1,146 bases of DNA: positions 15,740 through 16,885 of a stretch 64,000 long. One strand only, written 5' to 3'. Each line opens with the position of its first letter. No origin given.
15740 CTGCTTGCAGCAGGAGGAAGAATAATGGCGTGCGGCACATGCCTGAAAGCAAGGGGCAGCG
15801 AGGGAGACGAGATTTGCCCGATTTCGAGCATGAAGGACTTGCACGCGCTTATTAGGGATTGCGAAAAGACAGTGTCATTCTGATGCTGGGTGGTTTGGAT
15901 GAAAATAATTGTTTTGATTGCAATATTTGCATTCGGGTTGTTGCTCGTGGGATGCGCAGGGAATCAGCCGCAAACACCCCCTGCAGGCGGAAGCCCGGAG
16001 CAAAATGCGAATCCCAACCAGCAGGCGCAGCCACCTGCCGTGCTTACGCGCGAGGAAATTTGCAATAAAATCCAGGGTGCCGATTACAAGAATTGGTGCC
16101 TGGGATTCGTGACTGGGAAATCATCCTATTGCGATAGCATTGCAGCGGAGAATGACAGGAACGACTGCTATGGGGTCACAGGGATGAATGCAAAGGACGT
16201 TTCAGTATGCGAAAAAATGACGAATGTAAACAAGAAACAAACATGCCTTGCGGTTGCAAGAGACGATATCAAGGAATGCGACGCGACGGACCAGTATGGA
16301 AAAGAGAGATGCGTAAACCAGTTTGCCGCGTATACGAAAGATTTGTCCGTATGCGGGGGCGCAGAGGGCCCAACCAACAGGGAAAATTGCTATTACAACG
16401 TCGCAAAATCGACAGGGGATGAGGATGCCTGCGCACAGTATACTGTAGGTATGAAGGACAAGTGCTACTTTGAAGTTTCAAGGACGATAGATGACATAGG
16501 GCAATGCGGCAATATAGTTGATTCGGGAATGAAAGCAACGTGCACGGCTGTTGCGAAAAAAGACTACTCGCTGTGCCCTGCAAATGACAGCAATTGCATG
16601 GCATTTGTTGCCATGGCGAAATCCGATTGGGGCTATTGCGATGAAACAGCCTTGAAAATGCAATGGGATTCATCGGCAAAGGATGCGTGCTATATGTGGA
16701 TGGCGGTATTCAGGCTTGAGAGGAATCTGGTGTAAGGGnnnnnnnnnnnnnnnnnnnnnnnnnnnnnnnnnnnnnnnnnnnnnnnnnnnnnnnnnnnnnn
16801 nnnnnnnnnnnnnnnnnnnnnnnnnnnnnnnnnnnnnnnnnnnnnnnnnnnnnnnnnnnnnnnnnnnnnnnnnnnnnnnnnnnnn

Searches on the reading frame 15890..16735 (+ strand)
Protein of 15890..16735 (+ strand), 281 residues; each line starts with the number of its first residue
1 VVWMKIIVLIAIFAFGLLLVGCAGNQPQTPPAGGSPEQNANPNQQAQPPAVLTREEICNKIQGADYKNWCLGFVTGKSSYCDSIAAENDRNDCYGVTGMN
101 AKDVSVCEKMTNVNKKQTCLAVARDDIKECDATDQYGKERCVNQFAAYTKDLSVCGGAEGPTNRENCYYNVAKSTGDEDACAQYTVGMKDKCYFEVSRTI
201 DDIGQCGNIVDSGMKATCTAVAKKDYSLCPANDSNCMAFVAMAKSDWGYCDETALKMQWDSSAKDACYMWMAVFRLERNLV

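Call 8: search_protein_families(library=pfam, proteins=[window:15890-16735:+], max_evalue=0.1)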
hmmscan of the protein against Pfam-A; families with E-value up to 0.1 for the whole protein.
window:15890-16735:+ (281 aa): 0 families

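Call 9: search_protein_families(library=ncbifam, proteins=[window:15890-16735:+], max_evalue=0.1)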
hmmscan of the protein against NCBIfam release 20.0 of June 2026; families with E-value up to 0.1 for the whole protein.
window:15890-16735:+ (281 aa): 1 family
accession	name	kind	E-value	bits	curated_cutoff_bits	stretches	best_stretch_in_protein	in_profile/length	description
NF058595.1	invert_tail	domain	0.027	14.8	37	1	3-37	53-88/113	lipo-invert putative C-terminal anchoring domain-containing protein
